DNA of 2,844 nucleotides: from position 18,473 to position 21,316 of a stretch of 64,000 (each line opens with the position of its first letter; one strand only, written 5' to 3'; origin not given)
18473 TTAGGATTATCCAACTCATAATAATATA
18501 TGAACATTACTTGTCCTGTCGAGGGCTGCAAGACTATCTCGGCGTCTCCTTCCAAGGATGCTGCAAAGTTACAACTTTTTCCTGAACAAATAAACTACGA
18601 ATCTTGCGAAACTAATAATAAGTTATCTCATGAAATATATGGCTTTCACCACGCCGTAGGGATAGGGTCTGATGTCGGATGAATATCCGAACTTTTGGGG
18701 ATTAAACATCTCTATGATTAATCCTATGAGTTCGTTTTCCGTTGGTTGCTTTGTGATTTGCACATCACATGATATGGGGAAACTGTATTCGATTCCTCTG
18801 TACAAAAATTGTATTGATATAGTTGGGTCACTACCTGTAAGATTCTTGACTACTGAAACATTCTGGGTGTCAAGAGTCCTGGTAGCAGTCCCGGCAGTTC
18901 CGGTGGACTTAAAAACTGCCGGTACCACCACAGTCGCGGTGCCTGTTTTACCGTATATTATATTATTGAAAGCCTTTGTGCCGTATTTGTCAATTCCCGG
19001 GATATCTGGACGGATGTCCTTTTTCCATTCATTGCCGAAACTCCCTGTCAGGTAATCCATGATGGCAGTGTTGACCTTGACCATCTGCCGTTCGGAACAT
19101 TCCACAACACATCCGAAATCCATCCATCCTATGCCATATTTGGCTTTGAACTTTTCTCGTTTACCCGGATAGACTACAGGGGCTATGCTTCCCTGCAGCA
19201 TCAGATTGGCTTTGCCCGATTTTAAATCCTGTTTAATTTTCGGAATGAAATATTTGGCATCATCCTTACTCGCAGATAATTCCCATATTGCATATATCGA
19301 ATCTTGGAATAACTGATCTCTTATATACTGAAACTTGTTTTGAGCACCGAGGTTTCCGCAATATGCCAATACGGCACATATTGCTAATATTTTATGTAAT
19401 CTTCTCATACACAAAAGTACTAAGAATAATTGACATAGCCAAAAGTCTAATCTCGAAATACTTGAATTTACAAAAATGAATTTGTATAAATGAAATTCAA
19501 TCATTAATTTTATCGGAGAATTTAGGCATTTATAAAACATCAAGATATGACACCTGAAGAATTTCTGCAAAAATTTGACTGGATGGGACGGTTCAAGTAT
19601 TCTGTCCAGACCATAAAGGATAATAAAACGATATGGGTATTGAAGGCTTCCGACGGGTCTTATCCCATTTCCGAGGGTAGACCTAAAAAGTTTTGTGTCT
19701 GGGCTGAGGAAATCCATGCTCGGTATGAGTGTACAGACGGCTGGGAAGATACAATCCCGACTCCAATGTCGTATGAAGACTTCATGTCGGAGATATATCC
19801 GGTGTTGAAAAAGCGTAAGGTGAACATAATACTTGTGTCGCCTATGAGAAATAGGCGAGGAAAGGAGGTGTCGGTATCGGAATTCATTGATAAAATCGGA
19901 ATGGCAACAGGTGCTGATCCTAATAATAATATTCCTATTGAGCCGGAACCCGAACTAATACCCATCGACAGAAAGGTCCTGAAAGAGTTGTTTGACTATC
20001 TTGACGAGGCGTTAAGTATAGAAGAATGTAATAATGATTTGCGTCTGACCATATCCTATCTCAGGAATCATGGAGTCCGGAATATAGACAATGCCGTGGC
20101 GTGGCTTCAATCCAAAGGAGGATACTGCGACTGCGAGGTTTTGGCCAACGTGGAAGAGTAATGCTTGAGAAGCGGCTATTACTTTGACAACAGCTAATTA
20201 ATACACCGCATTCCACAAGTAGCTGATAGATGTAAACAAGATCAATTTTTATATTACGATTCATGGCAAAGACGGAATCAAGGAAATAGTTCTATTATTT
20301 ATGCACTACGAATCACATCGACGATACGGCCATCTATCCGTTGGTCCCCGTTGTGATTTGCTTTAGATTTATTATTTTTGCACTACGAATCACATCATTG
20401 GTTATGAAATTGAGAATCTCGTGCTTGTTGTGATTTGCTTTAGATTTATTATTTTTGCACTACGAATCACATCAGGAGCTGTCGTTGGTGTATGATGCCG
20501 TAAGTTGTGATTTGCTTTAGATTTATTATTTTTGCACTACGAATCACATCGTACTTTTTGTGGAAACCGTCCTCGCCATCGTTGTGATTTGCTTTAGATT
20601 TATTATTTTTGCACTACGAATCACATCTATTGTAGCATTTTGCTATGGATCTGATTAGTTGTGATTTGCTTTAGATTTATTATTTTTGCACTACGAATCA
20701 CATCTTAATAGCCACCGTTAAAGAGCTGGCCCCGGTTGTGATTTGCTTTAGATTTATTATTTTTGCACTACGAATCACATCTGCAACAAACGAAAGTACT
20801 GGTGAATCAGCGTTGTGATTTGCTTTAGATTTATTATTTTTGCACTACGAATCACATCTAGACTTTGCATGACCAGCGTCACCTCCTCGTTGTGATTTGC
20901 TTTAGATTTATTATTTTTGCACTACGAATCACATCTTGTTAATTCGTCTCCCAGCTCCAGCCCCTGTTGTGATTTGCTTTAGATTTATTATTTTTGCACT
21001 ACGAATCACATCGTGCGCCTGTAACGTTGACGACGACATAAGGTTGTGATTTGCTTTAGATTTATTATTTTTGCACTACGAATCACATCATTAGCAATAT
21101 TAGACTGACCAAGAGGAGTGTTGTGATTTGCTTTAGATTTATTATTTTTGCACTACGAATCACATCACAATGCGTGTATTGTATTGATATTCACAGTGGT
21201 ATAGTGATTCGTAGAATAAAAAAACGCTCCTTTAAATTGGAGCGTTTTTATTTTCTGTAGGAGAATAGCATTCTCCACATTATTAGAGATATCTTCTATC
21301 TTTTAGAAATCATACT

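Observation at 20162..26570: Complete, compact type II-C CRISPR-Cas system: tracrRNA, cas9 (1242 aa), cas1, cas2, 11-spacer array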

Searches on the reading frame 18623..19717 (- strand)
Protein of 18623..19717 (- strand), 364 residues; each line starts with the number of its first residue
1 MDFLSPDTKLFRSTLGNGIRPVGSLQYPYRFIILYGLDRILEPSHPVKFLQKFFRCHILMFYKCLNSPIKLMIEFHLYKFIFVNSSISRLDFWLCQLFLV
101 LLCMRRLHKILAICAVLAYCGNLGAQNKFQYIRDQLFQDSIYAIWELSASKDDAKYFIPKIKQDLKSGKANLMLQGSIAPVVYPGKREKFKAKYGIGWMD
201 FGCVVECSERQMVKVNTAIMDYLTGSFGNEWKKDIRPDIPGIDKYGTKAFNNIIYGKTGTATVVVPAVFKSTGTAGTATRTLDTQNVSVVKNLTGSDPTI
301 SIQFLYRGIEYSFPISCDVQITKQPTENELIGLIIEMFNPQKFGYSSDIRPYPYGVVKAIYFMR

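Call 6: search_protein_families(library=pfam, proteins=[window:18623-19717:-], max_evalue=0.01)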
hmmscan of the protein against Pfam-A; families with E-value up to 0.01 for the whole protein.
window:18623-19717:- (364 aa): 0 families

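Call 39: search_protein_families(library=ncbifam, proteins=[window:18623-19717:-], max_evalue=0.001)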
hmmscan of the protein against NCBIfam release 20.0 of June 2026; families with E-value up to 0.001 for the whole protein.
window:18623-19717:- (364 aa): 1 family
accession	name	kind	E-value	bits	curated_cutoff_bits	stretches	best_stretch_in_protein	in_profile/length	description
NF052319.1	FEKKY_dom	domain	2.2e-22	78.9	26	1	164-242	1-80/80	FEKKY domain-containing protein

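Call 40: search_protein_families(library=padloc, proteins=[window:18623-19717:-], max_evalue=0.001)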
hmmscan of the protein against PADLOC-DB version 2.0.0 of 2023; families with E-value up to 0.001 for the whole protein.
window:18623-19717:- (364 aa): 0 families

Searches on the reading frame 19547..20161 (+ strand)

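Call 6: search_protein_families(library=pfam, proteins=[window:19547-20161:+], max_evalue=0.01)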
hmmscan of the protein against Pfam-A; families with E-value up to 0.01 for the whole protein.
window:19547-20161:+ (204 aa): 2 families
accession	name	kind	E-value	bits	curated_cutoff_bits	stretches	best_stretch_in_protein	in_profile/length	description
PF10905.13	DUF2695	-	7e-17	61.8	25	1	148-201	1-53/53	Protein of unknown function (DUF2695)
PF11042.13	DUF2750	-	1.4e-14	54.4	27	1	17-116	2-101/102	Protein of unknown function (DUF2750)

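Call 40: search_protein_families(library=padloc, proteins=[window:19547-20161:+], max_evalue=0.001)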
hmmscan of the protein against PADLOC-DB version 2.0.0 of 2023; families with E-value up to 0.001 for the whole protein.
window:19547-20161:+ (204 aa): 0 families

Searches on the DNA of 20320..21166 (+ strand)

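Call 23: search_dna_similar(query=window:20320-21166:+, collection=phages, mode=distant, max_evalue=1, max_rows=40)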
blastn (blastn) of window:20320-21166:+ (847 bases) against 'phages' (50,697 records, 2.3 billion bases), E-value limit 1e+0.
Records with a match: 2; places in all: 2; records where one place covers at least 80% of the query: 0.
Best place of each record, by identity: 80-90% 2.
By first word of the organism name: phage 1; Marinitoga 1.
By host as written in the record: - 1; Marinitoga camini 1197 1.
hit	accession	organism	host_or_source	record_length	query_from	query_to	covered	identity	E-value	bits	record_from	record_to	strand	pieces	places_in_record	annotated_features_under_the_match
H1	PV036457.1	phage IMGVR 15682261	human feces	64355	556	600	5%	85.4%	7e-2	46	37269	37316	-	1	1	none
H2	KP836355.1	Marinitoga camini virus 1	Marinitoga camini 1197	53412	105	137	4%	87.9%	3e-1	43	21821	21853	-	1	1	hypothetical protein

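Call 24: search_dna_similar(query=window:20320-21166:+, collection=plasmids, mode=distant, max_evalue=1, max_rows=30)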
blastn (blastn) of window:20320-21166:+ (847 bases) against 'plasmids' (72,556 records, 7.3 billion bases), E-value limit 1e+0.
Records with a match: 2; places in all: 4; records where one place covers at least 80% of the query: 0.
Best place of each record, by identity: 60-80% 2.
By first word of the organism name: Phocaeicola 1; Prevotella 1.
By predicted mobility (MOB-suite, as given by PLSDB): non-mobilizable 2.
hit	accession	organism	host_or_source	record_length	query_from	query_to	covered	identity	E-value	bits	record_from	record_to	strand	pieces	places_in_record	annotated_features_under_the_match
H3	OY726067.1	Phocaeicola massiliensis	-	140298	29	218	22%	66.8%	4e-4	55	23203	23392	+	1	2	none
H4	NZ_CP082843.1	Prevotella nigrescens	-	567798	721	814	11%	71.6%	8e-1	44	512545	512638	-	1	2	none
